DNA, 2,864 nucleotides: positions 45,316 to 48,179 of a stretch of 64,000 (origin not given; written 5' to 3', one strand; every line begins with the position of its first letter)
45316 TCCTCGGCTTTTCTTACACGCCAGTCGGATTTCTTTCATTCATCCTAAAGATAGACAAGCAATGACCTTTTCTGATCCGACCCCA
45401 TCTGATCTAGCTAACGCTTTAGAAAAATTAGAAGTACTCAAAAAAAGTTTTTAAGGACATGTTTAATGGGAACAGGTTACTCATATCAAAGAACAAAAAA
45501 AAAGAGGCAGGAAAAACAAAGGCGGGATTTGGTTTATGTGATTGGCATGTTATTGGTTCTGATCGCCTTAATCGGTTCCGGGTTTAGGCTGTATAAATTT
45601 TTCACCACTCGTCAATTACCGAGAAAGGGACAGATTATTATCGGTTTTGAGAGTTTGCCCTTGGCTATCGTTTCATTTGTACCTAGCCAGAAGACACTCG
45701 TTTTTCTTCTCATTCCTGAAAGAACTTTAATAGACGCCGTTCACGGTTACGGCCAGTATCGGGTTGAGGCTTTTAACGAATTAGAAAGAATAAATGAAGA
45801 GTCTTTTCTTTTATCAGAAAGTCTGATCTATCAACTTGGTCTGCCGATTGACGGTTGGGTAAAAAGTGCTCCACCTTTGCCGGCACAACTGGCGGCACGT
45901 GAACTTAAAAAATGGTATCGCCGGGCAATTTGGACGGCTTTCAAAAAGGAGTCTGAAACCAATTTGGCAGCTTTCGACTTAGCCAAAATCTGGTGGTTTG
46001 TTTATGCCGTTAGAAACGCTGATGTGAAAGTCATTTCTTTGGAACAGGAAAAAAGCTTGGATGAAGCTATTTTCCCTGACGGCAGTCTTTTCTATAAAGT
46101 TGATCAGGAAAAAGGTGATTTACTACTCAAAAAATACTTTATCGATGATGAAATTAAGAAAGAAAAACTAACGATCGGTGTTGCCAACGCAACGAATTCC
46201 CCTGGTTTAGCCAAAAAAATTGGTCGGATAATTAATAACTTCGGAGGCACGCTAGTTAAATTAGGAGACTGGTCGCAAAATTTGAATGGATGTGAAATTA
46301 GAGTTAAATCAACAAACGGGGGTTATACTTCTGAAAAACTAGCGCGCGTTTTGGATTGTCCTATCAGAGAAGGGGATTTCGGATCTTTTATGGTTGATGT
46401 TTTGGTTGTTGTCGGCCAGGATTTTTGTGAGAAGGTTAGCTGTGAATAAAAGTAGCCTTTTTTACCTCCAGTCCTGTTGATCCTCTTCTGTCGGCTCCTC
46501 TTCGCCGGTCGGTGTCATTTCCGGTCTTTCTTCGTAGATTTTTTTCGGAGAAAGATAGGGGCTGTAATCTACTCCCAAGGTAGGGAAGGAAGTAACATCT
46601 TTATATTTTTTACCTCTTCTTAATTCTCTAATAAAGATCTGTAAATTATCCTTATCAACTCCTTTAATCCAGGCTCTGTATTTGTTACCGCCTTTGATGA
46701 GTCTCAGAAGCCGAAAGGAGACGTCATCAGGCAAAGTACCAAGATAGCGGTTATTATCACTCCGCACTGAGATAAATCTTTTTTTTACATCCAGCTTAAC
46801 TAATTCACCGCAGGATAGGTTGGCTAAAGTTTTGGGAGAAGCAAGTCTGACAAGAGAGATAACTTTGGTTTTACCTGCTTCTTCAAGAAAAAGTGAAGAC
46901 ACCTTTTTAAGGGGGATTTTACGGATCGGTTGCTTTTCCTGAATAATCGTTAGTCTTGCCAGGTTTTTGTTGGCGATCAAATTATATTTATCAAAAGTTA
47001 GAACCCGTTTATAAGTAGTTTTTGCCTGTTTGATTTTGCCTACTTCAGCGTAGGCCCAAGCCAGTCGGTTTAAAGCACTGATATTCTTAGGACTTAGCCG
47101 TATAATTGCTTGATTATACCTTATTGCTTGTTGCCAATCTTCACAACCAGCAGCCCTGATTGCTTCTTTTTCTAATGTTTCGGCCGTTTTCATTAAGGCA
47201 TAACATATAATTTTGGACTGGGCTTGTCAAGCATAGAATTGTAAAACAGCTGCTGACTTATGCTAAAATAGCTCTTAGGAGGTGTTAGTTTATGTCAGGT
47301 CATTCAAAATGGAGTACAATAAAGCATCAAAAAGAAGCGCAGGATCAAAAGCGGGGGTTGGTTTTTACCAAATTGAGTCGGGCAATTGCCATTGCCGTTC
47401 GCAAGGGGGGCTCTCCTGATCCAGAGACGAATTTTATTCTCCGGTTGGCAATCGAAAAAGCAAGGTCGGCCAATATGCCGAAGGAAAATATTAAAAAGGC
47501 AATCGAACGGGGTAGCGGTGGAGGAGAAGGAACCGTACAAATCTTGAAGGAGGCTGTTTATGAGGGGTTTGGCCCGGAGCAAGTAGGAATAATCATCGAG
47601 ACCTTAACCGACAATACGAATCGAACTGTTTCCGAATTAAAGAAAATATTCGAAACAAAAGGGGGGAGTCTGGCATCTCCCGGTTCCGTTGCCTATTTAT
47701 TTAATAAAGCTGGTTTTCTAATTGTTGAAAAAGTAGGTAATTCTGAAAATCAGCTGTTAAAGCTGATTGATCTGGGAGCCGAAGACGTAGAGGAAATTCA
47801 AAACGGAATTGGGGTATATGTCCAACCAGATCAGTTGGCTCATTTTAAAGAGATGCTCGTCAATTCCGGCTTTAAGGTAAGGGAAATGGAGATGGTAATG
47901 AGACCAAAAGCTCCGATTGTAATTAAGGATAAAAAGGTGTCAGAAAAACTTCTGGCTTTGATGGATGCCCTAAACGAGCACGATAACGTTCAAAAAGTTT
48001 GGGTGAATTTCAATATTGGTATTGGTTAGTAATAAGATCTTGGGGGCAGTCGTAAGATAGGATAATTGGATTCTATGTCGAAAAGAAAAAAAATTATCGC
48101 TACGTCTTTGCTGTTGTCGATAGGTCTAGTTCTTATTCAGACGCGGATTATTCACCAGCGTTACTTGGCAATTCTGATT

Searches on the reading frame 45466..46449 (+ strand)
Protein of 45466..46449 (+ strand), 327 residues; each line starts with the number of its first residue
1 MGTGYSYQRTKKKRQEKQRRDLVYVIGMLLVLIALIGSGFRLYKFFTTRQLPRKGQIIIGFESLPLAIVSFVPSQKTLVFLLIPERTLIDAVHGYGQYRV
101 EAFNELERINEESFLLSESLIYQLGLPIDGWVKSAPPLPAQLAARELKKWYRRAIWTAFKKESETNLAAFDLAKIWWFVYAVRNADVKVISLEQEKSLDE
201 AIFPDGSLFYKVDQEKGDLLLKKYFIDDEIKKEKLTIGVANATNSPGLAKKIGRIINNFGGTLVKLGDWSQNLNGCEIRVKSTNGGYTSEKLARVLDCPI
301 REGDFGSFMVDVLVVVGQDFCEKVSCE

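Call 76: search_protein_families(library=pfam, proteins=[window:45466-46449:+], max_evalue=0.001)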
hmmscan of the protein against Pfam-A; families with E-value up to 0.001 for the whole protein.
window:45466-46449:+ (327 aa): 1 family
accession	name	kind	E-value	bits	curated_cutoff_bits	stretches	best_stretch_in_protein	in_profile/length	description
PF13399.11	LytR_C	-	5.6e-06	27.6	22.2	1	235-320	2-86/86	LytR cell envelope-related transcriptional attenuator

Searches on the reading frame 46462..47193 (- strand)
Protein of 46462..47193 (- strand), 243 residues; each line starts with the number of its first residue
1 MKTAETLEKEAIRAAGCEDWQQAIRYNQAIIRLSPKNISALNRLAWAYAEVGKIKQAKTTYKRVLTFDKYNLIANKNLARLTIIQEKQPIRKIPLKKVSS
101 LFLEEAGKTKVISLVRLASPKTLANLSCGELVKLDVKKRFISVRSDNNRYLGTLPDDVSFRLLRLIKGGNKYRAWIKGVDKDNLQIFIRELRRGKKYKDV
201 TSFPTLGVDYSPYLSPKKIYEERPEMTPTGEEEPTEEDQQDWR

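Call 76: search_protein_families(library=pfam, proteins=[window:46462-47193:-], max_evalue=0.001)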
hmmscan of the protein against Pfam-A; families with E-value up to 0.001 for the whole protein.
window:46462-47193:- (243 aa): 4 families
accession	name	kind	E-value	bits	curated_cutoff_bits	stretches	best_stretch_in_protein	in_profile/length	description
PF00515.34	TPR_1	-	9.7e-06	25.6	27.8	0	40-69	3-32/34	Tetratricopeptide repeat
PF14559.12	TPR_19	-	1.6e-05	25.6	25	1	18-65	5-52/68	Tetratricopeptide repeat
PF13431.12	TPR_17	-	7.6e-05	23.1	24.4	0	28-58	3-33/34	Tetratricopeptide repeat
PF07719.23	TPR_2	-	0.00015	22.1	27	0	40-69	3-32/34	Tetratricopeptide repeat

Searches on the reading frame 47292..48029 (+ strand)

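Call 76: search_protein_families(library=pfam, proteins=[window:47292-48029:+], max_evalue=0.001)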
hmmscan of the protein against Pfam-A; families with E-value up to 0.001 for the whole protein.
window:47292-48029:+ (245 aa): 2 families
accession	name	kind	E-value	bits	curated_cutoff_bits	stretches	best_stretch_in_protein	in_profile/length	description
PF01709.26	Transcrip_reg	-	2.2e-43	148.2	27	1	86-240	2-160/160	TACO1/YebC second and third domain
PF20772.2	TACO1_YebC_N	-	8.8e-32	109.8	36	1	5-76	1-72/73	TACO1/YebC protein N-terminal domain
